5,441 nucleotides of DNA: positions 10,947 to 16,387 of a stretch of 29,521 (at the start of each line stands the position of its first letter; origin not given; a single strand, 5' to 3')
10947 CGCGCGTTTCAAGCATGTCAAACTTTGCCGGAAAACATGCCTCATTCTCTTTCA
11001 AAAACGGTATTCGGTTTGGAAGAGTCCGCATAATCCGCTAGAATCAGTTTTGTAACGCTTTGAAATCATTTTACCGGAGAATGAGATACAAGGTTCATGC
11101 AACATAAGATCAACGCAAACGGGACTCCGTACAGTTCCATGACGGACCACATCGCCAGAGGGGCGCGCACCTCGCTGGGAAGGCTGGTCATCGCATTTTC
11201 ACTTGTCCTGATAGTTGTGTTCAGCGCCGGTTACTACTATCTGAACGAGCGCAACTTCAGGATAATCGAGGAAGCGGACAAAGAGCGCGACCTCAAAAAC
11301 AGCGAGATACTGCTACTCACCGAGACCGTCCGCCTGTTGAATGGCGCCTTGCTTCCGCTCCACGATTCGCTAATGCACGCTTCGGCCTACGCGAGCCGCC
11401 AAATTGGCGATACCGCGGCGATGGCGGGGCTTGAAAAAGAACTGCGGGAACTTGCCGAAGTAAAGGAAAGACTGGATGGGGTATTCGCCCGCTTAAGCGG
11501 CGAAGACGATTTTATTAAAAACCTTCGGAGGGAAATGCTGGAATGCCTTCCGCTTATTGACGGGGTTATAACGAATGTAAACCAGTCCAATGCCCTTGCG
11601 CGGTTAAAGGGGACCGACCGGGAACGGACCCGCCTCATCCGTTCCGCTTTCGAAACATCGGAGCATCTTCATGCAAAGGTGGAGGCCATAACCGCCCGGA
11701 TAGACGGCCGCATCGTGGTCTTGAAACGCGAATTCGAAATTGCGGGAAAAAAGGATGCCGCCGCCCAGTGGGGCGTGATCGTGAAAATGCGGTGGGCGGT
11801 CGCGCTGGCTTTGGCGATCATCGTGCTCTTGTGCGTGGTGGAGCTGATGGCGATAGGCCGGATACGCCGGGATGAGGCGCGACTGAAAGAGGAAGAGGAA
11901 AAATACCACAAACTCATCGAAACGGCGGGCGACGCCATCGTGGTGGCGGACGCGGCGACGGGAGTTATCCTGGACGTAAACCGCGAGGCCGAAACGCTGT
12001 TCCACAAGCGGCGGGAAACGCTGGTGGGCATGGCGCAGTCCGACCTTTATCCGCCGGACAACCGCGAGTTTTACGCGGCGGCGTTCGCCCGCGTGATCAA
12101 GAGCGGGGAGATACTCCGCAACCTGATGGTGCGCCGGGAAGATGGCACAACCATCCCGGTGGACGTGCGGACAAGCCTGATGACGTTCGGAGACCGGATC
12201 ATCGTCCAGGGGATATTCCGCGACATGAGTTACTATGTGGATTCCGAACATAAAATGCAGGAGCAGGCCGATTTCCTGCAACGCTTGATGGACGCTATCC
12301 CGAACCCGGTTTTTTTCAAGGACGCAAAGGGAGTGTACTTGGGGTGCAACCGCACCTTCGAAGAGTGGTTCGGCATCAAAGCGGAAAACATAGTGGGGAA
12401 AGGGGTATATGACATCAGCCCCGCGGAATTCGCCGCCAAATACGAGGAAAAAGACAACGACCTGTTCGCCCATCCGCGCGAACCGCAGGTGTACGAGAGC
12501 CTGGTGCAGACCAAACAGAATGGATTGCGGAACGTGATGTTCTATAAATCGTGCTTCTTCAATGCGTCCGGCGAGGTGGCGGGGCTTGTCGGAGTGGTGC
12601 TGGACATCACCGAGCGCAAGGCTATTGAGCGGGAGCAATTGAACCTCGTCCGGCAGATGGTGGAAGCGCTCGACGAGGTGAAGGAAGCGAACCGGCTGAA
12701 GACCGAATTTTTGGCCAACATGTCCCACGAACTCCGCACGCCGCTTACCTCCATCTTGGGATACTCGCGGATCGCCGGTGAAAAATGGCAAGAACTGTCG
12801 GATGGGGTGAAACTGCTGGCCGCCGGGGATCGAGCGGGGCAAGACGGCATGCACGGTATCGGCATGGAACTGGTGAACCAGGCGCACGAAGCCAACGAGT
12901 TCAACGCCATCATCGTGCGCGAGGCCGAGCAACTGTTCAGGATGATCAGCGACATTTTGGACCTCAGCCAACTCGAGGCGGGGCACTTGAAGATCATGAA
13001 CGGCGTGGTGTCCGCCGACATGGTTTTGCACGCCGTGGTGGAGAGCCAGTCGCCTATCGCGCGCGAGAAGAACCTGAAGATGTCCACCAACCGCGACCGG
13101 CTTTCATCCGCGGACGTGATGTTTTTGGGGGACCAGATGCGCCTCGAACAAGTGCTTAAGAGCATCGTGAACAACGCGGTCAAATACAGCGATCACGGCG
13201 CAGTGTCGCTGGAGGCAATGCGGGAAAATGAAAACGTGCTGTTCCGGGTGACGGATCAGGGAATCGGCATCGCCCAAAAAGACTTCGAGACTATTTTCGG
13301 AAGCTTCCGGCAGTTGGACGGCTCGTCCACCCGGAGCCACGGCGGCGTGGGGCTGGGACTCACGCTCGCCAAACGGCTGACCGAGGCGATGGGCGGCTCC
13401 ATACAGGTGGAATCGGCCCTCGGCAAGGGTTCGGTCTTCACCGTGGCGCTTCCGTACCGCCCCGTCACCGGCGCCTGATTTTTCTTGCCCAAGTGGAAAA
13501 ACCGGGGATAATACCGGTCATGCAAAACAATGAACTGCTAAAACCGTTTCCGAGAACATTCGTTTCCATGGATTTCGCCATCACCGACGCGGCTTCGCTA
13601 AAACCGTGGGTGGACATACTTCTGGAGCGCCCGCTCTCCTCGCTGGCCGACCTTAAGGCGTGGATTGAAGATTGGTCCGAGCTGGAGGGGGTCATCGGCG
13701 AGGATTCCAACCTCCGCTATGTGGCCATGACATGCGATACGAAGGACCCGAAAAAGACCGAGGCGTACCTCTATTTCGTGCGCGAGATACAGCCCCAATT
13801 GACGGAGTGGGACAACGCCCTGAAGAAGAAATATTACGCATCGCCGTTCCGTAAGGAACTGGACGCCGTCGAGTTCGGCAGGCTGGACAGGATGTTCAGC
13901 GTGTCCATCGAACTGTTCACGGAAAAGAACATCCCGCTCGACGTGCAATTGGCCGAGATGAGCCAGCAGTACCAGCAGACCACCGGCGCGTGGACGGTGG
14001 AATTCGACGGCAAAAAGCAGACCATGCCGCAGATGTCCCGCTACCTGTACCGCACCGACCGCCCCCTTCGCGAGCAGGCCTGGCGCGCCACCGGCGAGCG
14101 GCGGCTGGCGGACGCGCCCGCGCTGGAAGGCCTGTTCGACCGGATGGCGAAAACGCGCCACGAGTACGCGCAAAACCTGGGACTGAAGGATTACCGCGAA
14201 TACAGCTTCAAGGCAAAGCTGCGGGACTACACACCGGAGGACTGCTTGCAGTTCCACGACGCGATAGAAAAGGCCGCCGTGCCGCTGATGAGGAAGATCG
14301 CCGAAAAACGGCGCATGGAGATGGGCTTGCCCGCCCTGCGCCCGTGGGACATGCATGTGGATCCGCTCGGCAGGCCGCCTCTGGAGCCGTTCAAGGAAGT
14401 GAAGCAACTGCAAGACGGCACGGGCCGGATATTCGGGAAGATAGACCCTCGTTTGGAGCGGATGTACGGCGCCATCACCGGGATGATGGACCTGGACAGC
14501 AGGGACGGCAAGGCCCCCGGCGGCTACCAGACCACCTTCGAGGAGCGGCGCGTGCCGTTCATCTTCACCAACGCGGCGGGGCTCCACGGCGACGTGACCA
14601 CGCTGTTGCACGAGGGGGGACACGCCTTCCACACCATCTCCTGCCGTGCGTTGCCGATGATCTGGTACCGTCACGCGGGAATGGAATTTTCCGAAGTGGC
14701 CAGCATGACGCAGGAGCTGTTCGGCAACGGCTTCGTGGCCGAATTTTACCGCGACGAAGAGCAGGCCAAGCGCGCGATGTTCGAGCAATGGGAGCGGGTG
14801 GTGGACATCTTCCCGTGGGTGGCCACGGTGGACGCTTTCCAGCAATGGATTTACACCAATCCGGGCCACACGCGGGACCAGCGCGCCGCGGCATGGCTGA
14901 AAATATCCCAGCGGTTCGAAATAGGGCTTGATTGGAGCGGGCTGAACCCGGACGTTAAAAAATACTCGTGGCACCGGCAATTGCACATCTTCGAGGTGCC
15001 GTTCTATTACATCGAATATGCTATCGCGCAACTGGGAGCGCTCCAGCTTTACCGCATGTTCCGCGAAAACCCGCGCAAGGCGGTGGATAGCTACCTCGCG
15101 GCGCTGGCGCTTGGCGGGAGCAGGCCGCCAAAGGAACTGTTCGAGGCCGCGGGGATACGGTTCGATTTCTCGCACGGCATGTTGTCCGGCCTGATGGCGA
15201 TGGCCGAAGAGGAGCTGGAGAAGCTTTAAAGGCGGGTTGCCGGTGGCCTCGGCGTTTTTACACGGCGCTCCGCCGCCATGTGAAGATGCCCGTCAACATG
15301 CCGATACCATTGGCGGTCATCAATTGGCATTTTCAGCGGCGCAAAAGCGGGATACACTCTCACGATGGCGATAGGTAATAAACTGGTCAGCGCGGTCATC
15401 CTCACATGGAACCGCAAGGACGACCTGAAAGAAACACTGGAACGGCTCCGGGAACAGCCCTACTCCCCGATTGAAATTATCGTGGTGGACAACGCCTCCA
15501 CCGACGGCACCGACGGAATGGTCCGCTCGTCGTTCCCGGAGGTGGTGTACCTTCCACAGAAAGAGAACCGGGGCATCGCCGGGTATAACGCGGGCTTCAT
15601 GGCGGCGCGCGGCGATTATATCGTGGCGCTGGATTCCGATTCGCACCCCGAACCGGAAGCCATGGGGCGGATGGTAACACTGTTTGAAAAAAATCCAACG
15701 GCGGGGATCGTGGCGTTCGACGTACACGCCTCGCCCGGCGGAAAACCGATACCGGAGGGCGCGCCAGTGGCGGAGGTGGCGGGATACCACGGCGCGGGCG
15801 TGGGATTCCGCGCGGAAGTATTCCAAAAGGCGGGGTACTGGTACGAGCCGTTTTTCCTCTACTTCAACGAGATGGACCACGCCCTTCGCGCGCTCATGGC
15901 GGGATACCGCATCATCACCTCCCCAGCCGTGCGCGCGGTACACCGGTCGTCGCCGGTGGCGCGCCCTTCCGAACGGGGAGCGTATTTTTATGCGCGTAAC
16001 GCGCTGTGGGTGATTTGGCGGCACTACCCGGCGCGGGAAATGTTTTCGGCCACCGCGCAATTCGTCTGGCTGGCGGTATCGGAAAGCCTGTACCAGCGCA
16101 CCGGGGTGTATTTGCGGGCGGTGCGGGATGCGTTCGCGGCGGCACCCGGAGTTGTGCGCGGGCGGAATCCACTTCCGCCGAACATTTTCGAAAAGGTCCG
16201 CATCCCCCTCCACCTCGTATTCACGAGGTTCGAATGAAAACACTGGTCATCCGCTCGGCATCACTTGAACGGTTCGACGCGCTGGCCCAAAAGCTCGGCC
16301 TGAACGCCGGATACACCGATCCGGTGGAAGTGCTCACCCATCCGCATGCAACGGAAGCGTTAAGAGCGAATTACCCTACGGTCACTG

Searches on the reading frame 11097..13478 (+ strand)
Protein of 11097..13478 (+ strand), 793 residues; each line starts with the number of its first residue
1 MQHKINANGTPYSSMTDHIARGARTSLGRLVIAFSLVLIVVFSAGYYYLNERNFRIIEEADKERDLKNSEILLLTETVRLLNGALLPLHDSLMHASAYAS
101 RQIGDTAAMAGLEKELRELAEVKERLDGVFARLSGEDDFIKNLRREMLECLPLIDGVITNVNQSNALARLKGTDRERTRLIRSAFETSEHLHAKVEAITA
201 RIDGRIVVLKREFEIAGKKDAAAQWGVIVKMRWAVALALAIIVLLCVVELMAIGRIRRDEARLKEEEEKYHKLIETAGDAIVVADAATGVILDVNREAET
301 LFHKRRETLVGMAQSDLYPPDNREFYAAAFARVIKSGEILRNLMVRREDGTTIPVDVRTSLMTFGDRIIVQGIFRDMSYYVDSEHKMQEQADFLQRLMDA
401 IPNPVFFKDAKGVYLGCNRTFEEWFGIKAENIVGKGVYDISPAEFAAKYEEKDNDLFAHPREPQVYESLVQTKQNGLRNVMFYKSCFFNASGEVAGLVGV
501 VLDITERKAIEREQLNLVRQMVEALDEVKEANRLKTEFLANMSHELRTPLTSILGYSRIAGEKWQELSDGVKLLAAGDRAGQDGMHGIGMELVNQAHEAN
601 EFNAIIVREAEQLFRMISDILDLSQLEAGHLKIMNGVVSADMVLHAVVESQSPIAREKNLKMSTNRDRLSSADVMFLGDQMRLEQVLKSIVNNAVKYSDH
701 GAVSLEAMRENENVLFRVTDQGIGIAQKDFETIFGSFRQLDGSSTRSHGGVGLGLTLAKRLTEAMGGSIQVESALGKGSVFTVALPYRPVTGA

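Call 6: search_protein_families(library=pfam, proteins=[window:11097-13478:+], max_evalue=0.01)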
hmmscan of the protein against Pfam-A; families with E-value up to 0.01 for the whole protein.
window:11097-13478:+ (793 aa): 10 families
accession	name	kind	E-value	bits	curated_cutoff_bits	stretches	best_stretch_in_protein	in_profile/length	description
PF02518.31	HATPase_c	-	2.8e-27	95.8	26.4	1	678-788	1-110/111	Histidine kinase-, DNA gyrase B-, and HSP90-like ATPase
PF00989.32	PAS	-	7.1e-26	90.9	22.6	2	269-377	2-113/113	PAS fold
PF08448.16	PAS_4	-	2.7e-23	82.7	23.1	2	399-508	2-109/110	PAS fold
PF13426.13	PAS_9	-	2.3e-21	76.4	27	2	279-378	2-102/103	PAS domain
PF00512.31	HisKA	-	7.4e-16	58.4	26.9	1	535-629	2-66/66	His Kinase A (phospho-acceptor) domain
PF13188.13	PAS_8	-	6.5e-14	51.7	21.8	2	268-323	1-52/65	PAS domain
PF24820.1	Diguanyl_cycl_sensor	-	4.7e-05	23.7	28.1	1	273-366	1-100/109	Diguanylate cyclase-like sensor domain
PF08447.18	PAS_3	-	8.6e-05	23.2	25.6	0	292-363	2-78/89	PAS fold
PF13589.12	HATPase_c_3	-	0.0014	19.1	25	1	682-759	2-81/137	Histidine kinase-, DNA gyrase B-, and HSP90-like ATPase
PF06268.19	Fascin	-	0.0077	16.8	23.1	0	654-729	6-79/108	Fascin domain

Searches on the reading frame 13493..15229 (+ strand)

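Call 6: search_protein_families(library=pfam, proteins=[window:13493-15229:+], max_evalue=0.01)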
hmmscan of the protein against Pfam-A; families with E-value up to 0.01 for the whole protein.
window:13493-15229:+ (578 aa): 1 family
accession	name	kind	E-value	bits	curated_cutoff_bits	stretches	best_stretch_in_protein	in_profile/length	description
PF01432.26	Peptidase_M3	-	2.6e-45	156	27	1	184-566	2-454/457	Peptidase family M3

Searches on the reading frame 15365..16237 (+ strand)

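Call 6: search_protein_families(library=pfam, proteins=[window:15365-16237:+], max_evalue=0.01)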
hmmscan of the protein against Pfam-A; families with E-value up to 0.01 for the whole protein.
window:15365-16237:+ (290 aa): 4 families
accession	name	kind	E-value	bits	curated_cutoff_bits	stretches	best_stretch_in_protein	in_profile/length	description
PF00535.33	Glycos_transf_2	-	7.4e-28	98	23.3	1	9-120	1-116/168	Glycosyl transferase family 2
PF13641.12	Glyco_tranf_2_3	-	6.4e-13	49.7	27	1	8-123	3-126/230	Glycosyltransferase like family 2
PF13632.12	Glyco_trans_2_3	-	1.9e-06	28.3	27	1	137-197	68-126/198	Glycosyl transferase family group 2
PF10111.15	Glyco_tranf_2_2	-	0.0031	17.5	27.3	1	11-106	3-105/276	Glycosyltransferase like family 2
